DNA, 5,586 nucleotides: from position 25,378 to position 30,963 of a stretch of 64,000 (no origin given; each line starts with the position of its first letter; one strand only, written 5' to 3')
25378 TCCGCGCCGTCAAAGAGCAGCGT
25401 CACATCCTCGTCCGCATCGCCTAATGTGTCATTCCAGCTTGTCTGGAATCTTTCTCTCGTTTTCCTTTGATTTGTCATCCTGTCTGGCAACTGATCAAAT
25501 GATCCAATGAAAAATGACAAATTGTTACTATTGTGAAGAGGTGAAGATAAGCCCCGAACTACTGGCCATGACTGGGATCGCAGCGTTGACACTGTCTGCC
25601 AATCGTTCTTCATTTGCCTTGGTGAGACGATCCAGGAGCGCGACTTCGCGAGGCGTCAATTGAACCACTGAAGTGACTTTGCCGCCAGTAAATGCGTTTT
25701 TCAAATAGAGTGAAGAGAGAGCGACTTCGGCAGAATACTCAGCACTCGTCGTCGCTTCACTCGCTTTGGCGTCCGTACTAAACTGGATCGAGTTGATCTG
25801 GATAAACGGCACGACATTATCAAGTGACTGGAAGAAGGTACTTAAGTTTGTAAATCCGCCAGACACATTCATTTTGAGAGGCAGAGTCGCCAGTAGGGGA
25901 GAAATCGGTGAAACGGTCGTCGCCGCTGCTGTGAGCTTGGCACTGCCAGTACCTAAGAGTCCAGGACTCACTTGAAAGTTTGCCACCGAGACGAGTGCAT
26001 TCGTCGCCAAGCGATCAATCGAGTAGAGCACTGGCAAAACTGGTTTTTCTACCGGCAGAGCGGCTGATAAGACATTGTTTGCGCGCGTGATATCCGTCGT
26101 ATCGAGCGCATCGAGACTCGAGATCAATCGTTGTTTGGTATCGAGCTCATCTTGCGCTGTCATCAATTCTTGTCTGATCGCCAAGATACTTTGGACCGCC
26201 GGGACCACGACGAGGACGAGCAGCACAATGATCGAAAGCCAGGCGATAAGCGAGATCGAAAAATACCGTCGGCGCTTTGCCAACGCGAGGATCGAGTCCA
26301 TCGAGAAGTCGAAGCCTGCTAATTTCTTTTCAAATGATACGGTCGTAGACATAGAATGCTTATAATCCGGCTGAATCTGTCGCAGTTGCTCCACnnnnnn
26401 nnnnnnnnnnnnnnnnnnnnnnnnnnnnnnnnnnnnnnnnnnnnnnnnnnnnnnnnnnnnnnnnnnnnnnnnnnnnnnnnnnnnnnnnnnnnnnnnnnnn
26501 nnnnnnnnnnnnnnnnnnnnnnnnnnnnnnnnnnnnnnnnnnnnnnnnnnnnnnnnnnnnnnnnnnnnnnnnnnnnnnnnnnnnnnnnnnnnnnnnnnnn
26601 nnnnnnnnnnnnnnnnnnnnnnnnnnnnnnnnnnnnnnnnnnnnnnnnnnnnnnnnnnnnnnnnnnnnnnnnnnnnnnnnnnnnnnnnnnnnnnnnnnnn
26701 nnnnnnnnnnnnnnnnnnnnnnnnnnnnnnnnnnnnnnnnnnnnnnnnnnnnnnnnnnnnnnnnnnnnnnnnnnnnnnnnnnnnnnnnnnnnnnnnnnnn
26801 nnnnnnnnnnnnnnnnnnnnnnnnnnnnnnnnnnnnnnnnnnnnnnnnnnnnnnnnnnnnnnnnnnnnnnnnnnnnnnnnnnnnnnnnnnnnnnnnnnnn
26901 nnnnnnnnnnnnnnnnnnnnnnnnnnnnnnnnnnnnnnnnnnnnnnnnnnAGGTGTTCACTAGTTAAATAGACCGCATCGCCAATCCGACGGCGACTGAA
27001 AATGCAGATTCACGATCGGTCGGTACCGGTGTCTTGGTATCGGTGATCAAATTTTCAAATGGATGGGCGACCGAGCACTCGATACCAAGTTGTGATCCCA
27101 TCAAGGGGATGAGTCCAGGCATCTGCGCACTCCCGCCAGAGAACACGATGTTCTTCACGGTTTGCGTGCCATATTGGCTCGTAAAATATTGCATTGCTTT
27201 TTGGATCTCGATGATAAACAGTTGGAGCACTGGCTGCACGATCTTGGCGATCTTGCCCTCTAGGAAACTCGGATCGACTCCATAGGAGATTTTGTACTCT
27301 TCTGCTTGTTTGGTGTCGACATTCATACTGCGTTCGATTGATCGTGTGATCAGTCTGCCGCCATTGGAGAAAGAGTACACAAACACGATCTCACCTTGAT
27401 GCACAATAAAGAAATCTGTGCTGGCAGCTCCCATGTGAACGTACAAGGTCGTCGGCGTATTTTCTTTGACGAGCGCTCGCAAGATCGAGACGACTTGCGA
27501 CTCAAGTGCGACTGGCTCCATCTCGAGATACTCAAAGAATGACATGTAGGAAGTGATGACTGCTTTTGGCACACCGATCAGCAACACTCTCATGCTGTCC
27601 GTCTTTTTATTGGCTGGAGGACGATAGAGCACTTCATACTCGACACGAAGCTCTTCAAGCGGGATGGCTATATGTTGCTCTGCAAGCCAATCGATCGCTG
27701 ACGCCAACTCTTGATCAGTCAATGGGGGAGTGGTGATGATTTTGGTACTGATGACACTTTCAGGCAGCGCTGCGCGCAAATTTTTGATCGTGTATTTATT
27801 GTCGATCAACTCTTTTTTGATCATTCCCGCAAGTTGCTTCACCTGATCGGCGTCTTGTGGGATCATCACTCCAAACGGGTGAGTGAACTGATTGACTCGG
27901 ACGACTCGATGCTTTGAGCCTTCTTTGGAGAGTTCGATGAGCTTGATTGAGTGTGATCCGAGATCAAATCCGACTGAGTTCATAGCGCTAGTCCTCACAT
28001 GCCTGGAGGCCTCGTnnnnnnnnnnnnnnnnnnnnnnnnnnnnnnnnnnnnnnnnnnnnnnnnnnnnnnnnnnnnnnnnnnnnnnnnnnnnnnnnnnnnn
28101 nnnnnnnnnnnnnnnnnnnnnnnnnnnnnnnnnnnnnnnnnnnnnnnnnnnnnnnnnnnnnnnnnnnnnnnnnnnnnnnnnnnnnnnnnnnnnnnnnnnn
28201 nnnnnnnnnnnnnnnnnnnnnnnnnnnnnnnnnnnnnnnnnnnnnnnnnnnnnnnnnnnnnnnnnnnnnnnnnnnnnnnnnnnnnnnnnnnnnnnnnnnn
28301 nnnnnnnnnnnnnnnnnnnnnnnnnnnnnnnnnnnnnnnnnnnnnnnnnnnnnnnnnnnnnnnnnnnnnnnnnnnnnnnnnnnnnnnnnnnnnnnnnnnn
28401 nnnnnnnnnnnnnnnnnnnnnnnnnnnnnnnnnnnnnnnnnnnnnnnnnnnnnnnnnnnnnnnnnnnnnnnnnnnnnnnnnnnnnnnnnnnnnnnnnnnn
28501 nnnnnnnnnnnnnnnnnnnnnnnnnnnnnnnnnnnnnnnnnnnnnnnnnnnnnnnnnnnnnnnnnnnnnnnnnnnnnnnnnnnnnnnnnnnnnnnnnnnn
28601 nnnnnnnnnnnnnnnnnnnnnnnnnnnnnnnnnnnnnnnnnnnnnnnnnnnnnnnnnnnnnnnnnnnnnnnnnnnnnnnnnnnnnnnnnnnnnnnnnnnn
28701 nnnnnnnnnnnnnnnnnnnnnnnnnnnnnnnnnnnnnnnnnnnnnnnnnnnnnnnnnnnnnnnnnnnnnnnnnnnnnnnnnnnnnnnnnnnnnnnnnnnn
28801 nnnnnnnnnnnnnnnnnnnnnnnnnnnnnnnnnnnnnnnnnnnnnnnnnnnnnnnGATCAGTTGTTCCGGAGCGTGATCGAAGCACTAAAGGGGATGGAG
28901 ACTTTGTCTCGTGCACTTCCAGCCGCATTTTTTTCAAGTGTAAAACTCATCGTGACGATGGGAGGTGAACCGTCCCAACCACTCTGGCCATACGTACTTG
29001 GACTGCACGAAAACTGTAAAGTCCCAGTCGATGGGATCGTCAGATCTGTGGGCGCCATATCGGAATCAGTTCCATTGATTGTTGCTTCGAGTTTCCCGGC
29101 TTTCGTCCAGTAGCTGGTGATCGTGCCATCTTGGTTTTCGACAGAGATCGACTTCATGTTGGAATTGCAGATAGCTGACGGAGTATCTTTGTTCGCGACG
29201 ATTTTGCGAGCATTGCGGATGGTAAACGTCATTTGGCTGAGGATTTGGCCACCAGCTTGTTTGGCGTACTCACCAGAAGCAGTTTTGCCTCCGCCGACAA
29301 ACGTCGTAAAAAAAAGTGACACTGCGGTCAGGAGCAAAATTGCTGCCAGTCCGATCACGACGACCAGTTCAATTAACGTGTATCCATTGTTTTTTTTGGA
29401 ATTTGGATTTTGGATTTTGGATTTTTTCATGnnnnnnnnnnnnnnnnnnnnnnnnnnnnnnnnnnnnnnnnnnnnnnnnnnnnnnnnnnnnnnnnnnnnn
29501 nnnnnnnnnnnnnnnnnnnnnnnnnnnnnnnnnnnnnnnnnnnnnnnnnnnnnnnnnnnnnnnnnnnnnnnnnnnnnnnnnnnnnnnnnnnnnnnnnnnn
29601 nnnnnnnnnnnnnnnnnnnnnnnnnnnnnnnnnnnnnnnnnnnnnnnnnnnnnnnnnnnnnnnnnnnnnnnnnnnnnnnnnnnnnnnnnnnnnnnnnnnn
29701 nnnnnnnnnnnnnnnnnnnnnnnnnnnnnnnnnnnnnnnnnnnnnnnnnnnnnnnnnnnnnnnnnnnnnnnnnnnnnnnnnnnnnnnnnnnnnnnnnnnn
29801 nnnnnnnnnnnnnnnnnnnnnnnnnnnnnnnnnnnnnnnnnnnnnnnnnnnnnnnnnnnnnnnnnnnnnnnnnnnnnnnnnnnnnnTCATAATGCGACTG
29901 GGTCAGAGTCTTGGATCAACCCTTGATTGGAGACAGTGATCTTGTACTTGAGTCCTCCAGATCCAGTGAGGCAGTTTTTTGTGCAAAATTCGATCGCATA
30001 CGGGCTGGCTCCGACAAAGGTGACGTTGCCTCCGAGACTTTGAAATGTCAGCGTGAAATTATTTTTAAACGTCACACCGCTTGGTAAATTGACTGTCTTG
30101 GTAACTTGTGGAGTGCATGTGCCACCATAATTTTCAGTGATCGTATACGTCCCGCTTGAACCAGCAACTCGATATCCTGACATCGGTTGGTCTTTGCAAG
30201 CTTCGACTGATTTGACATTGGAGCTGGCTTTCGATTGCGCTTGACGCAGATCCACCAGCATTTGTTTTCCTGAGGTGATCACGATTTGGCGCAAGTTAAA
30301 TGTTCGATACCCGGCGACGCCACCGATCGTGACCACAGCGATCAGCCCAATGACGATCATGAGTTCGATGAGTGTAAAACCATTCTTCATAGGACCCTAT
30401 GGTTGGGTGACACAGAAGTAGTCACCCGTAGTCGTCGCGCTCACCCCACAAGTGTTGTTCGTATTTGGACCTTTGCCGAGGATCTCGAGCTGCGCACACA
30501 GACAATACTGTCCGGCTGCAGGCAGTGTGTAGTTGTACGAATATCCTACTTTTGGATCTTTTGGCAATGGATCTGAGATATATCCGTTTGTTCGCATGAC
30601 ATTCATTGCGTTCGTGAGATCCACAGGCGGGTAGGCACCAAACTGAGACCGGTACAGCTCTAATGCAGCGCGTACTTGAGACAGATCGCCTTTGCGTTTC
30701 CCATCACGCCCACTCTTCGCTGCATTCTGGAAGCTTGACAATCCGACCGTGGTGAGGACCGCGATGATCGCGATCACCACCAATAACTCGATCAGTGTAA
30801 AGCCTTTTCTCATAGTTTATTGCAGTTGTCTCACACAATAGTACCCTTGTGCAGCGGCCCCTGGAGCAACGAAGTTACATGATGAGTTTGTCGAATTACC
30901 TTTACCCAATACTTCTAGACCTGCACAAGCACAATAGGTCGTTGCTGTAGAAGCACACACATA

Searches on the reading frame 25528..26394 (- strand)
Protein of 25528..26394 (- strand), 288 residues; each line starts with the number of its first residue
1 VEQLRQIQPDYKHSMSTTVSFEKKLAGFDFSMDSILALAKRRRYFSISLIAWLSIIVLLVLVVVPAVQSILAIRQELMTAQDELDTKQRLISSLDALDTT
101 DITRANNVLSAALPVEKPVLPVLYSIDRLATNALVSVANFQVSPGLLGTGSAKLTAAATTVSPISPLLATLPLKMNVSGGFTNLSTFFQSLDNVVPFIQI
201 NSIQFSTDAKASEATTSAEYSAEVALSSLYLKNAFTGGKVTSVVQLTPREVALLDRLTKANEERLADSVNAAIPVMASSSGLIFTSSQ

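Call 63: search_protein_families(library=pfam, proteins=[window:25528-26394:-], max_evalue=0.0001)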
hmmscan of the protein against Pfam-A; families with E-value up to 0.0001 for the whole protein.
window:25528-26394:- (288 aa): 1 family
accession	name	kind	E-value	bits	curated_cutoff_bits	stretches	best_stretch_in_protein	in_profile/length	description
PF04350.18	PilO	-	1.3e-06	29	22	0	168-218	84-134/145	Pilus assembly protein, PilO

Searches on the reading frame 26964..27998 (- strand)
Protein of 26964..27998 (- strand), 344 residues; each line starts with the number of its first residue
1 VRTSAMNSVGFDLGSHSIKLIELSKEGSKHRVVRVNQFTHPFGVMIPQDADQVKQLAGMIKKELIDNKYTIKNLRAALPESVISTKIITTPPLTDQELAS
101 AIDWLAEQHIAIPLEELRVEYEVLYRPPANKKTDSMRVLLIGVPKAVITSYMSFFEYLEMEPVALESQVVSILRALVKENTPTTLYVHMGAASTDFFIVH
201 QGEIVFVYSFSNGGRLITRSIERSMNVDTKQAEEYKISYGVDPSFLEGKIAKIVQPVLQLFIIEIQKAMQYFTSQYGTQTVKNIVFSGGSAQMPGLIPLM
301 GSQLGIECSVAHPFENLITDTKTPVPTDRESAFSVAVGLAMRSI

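Call 65: search_protein_families(library=pfam, proteins=[window:26964-27998:-], max_evalue=0.0001)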
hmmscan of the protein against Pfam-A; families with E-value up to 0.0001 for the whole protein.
window:26964-27998:- (344 aa): 3 families
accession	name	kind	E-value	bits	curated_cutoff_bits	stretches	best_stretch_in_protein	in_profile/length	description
PF11104.14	PilM_2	-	4e-43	148.1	27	1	10-343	1-339/340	Type IV pilus assembly protein PilM;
PF14450.12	FtsA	-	1.1e-09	39.2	31.8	1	187-318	3-114/127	Cell division protein FtsA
PF25216.1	Volactin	-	1.9e-05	24.8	35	1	156-304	141-291/321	Volactin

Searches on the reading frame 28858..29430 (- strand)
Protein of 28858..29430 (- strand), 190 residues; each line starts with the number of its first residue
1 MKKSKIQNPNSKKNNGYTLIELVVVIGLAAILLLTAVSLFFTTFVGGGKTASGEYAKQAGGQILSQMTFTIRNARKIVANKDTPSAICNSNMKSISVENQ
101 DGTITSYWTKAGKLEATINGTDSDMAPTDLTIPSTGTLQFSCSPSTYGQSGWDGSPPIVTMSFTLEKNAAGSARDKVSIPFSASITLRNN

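Call 65: search_protein_families(library=pfam, proteins=[window:28858-29430:-], max_evalue=0.0001)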
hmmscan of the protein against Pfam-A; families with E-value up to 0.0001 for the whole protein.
window:28858-29430:- (190 aa): 1 family
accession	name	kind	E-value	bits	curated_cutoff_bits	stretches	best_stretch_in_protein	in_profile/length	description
PF07963.17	N_methyl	-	1.7e-06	27.8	21.2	1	12-36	2-26/27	Prokaryotic N-terminal methylation motif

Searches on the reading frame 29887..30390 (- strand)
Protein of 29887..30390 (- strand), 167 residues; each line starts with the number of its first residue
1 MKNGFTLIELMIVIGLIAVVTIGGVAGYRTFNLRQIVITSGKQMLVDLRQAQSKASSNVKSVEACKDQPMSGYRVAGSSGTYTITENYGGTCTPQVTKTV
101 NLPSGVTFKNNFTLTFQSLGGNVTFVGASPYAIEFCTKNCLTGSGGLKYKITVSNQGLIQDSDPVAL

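Call 65: search_protein_families(library=pfam, proteins=[window:29887-30390:-], max_evalue=0.0001)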
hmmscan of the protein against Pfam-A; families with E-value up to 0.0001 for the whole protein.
window:29887-30390:- (167 aa): 1 family
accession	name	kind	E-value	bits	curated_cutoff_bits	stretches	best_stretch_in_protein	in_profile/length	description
PF07963.17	N_methyl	-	6.5e-06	26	21.2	1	2-23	4-25/27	Prokaryotic N-terminal methylation motif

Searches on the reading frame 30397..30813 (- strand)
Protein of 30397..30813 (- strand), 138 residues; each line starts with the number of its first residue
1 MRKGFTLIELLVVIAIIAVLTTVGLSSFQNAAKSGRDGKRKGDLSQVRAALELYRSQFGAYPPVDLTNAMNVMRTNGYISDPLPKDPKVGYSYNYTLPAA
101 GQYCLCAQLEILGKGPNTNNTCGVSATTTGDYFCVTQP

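Call 65: search_protein_families(library=pfam, proteins=[window:30397-30813:-], max_evalue=0.0001)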
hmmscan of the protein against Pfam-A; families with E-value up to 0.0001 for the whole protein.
window:30397-30813:- (138 aa): 1 family
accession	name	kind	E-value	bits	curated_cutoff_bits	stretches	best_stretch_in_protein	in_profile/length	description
PF07963.17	N_methyl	-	7.9e-08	32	21.2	1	2-23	4-25/27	Prokaryotic N-terminal methylation motif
